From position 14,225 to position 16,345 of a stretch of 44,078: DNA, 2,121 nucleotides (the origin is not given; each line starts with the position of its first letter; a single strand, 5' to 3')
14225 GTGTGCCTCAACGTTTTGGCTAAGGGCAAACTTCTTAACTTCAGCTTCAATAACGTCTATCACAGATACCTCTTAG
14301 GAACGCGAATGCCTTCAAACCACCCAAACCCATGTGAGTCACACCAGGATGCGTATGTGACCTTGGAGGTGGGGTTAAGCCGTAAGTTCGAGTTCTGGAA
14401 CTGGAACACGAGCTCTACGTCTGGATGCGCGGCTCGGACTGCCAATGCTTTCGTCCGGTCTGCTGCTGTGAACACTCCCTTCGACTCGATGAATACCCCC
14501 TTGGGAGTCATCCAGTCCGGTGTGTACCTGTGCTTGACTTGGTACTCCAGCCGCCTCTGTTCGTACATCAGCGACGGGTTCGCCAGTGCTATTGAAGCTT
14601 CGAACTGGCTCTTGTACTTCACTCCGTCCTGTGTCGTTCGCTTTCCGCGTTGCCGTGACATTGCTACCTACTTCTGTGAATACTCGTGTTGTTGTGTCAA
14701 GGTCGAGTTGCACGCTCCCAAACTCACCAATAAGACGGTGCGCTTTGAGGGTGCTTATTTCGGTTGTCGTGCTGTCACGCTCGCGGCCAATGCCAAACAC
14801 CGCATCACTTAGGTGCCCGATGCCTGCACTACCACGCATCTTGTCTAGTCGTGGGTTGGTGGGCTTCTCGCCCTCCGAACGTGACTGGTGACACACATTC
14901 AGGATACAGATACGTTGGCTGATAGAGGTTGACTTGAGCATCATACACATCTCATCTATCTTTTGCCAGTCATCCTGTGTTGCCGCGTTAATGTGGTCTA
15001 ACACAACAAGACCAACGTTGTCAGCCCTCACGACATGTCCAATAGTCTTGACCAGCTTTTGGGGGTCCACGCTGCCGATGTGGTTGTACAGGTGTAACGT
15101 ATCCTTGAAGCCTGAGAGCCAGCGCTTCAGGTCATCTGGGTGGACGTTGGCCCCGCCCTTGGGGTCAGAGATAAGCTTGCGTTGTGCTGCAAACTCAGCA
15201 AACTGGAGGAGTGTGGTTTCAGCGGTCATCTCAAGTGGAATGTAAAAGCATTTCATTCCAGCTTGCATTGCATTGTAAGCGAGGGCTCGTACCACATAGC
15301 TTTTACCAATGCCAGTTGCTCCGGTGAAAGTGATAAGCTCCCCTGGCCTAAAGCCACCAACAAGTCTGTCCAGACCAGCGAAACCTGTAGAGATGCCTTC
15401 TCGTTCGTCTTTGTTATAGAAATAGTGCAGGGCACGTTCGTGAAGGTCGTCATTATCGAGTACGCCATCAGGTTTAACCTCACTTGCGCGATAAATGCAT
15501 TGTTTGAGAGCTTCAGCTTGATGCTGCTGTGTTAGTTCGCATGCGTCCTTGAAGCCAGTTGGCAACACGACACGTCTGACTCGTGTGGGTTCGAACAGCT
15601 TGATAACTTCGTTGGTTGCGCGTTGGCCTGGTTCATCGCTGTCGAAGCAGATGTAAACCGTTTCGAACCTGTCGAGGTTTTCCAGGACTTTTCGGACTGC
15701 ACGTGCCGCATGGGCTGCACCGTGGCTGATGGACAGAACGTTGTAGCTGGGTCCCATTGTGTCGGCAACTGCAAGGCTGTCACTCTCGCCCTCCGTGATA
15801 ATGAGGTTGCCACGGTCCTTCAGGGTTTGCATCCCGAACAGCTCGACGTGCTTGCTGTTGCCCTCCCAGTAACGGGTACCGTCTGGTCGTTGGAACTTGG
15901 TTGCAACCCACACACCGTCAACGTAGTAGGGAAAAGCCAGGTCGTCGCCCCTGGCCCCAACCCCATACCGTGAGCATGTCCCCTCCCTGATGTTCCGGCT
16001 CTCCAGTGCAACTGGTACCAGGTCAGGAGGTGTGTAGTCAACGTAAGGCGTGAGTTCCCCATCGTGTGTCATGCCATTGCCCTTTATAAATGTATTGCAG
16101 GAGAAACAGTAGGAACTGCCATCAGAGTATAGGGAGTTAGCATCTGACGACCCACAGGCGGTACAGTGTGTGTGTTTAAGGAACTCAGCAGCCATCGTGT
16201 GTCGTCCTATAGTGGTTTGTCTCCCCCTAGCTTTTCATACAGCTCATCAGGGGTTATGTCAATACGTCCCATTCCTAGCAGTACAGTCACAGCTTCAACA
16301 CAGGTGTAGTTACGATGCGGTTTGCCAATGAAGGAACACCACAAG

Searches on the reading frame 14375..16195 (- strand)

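Call 58: search_protein_families(library=phrogs, proteins=[window:14375-16195:-], max_evalue=0.00001)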
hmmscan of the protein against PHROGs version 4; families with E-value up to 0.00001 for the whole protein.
window:14375-16195:- (606 aa): 7 families
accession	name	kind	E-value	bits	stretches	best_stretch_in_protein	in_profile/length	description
phrog_239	-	DNA, RNA and nucleotide metabolism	1.7e-110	372.2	1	3-564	37-658/801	DNA primase/helicase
phrog_19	-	DNA, RNA and nucleotide metabolism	4.1e-26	93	1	235-514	294-587/621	DnaB-like replicative helicase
phrog_47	-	DNA, RNA and nucleotide metabolism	4.4e-13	49.7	1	11-237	55-337/947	DNA primase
phrog_243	-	DNA, RNA and nucleotide metabolism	6.4e-11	42.7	1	261-485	13-241/273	DnaB-like replicative helicase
phrog_5482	-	unknown function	7.9e-10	39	1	243-514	6-304/341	-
phrog_849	-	DNA, RNA and nucleotide metabolism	2.5e-09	37.6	1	103-239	212-345/435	DNA primase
phrog_6444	-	DNA, RNA and nucleotide metabolism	3e-06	27.3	1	123-239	254-368/577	DNA primase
